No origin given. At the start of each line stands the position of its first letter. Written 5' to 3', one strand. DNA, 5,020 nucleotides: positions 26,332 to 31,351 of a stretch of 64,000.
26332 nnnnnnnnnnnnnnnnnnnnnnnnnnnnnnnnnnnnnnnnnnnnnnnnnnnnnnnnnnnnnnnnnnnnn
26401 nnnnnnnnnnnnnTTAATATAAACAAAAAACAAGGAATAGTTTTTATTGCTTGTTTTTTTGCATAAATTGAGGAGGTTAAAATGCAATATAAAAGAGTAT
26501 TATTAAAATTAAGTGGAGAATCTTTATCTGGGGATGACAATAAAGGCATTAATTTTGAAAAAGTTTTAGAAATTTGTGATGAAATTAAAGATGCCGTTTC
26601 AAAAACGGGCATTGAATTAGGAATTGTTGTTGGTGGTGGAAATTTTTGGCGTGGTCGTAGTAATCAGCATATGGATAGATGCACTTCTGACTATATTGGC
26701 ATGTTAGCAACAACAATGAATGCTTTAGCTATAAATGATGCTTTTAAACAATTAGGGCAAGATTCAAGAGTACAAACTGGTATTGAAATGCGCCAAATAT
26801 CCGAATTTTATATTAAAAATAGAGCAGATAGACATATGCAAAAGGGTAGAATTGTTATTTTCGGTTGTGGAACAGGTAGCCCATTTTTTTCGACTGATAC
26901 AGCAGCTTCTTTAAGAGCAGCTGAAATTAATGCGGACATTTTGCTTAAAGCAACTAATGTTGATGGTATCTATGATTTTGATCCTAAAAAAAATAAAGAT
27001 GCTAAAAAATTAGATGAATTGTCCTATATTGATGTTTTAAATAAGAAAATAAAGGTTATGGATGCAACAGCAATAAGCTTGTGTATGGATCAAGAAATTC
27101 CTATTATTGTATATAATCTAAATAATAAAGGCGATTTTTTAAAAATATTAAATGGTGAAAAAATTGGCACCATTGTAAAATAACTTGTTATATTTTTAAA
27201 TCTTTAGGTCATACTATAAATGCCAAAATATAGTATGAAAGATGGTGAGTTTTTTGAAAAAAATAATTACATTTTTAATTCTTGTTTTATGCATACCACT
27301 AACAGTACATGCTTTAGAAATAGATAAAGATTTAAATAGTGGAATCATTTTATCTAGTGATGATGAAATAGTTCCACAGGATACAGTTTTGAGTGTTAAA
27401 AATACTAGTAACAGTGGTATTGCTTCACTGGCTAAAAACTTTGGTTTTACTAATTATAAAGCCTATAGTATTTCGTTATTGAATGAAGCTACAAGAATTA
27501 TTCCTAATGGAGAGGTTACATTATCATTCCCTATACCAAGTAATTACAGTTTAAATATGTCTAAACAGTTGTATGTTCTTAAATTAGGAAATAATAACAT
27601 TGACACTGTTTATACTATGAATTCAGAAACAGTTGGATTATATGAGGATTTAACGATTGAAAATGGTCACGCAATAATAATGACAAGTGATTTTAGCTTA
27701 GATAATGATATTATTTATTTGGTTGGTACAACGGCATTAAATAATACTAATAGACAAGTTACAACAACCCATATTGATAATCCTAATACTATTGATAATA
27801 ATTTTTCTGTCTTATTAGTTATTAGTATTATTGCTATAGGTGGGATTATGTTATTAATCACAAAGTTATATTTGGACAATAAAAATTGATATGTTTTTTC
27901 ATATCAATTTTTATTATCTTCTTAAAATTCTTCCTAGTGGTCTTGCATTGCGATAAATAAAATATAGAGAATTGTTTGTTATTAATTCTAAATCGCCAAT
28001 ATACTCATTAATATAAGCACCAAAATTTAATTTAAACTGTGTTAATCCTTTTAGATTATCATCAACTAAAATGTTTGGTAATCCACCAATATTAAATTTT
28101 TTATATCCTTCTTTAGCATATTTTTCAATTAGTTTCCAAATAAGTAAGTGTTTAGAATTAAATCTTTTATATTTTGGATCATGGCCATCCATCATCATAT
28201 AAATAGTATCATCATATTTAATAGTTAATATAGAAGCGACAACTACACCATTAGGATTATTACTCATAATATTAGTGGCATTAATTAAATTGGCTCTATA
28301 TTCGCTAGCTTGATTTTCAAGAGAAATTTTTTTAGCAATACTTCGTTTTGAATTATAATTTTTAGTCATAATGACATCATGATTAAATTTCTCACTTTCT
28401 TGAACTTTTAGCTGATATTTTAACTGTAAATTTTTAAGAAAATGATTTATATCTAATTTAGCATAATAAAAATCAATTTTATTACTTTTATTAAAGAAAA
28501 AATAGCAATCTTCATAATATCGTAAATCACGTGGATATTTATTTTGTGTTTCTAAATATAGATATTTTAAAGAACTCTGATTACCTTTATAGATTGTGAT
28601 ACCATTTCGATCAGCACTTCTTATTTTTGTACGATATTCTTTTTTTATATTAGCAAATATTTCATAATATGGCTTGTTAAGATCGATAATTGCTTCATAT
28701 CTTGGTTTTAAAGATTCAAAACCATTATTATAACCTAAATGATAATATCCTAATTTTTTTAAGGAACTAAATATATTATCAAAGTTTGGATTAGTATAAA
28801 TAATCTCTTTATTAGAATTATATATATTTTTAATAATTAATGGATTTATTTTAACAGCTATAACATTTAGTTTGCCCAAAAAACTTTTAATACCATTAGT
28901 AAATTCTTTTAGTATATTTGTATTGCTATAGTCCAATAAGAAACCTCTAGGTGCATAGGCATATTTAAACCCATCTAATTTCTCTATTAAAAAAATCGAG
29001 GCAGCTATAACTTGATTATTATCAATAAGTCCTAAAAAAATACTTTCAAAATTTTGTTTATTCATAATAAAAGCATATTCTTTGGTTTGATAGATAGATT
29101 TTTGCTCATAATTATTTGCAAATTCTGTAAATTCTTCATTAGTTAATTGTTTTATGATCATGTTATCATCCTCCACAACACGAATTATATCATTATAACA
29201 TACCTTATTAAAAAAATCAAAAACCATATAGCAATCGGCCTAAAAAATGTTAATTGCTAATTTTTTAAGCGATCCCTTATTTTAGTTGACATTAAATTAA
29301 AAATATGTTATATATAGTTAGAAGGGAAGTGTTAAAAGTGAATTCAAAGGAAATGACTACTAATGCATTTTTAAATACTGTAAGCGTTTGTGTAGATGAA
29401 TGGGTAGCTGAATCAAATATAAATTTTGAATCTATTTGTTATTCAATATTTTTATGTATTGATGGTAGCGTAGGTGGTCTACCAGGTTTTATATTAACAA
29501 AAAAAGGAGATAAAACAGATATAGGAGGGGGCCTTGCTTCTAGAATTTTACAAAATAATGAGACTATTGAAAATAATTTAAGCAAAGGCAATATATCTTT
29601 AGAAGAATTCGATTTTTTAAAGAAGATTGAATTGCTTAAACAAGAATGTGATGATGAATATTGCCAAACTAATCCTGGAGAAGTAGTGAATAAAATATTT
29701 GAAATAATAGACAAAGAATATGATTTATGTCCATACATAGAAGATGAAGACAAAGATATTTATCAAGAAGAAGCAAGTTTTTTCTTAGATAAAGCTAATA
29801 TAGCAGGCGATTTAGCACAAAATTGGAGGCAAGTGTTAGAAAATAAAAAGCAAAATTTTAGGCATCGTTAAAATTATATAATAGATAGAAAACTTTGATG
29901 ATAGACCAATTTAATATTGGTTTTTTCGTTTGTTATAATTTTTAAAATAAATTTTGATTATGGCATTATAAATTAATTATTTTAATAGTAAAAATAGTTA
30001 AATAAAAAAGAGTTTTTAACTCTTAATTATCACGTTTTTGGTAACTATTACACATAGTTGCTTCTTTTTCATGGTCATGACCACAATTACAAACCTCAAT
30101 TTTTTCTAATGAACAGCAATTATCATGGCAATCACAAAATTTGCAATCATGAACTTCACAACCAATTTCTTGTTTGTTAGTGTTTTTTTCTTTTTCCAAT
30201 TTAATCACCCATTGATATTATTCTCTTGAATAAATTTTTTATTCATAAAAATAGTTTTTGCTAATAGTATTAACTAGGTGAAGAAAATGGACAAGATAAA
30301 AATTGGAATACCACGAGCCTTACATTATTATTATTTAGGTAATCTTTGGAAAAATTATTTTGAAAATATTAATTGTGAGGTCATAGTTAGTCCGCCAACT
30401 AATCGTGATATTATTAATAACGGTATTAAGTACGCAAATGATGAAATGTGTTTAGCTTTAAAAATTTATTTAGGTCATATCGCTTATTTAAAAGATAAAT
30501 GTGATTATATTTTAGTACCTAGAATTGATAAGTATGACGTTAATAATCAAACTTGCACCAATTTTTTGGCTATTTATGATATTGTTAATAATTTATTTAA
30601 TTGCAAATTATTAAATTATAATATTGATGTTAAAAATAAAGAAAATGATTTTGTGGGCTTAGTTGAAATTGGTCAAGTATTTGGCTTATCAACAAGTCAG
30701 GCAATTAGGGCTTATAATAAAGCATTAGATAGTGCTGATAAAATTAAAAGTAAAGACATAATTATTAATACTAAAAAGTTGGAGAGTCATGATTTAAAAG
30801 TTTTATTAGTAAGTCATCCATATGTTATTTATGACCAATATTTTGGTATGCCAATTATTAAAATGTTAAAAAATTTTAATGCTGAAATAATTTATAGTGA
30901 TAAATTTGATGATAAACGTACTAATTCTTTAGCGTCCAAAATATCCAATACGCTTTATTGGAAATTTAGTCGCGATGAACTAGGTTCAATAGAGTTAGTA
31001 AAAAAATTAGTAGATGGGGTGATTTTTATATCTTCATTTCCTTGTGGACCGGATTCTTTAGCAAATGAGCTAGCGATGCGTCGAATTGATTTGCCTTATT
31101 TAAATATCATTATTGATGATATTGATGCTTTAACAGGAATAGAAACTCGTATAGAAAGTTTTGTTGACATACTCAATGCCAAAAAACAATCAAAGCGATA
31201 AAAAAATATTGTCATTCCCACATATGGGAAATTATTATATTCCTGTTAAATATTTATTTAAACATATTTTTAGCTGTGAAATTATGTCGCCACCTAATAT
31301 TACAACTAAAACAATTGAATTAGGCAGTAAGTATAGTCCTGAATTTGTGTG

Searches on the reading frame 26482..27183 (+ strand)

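Call 40: search_protein_families(library=pfam, proteins=[window:26482-27183:+], max_evalue=0.00001)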
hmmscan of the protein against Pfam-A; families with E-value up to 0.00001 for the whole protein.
window:26482-27183:+ (233 aa): 1 family
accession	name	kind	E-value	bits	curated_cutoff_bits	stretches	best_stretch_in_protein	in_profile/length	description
PF00696.33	AA_kinase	-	9.3e-36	124.1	24.9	1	4-212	1-234/234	Amino acid kinase family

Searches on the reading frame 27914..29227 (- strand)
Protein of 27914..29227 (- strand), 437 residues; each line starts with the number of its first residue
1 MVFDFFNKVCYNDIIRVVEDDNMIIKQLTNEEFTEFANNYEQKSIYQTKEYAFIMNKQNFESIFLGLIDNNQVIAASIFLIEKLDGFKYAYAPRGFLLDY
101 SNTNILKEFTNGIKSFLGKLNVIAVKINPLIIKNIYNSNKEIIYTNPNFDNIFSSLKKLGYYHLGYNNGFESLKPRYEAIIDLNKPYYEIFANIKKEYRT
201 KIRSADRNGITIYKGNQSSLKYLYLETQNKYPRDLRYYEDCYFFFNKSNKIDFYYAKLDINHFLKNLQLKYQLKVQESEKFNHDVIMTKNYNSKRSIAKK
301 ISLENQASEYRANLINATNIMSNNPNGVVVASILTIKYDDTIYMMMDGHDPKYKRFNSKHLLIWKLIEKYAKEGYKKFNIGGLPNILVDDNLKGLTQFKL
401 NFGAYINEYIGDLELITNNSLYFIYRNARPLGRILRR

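Call 40: search_protein_families(library=pfam, proteins=[window:27914-29227:-], max_evalue=0.00001)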
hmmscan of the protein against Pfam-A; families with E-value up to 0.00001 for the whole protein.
window:27914-29227:- (437 aa): 2 families
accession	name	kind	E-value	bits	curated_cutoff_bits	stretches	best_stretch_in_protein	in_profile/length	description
PF02388.22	FemAB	-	1.8e-65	221.8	24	1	28-426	1-402/406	FemAB family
PF13480.13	Acetyltransf_6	-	4.3e-08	33.9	22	1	326-382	80-136/143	Acetyltransferase (GNAT) domain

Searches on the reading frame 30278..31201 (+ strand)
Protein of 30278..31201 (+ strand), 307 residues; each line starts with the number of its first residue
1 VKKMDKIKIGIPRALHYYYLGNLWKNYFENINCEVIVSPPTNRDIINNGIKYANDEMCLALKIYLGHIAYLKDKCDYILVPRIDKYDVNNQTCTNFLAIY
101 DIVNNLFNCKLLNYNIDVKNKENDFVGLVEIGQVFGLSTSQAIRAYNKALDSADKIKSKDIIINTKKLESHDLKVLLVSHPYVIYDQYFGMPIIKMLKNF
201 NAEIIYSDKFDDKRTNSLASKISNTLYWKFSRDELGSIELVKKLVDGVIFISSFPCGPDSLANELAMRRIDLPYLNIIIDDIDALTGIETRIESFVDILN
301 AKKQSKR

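Call 16: search_protein_families(library=pfam, proteins=[window:30278-31201:+], max_evalue=0.00001)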
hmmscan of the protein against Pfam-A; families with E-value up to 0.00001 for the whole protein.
window:30278-31201:+ (307 aa): 1 family
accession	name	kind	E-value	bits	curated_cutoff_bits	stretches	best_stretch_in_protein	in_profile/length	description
PF09989.15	DUF2229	-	2.4e-41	142.2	29.4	1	8-208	1-216/218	CoA enzyme activase uncharacterised domain (DUF2229)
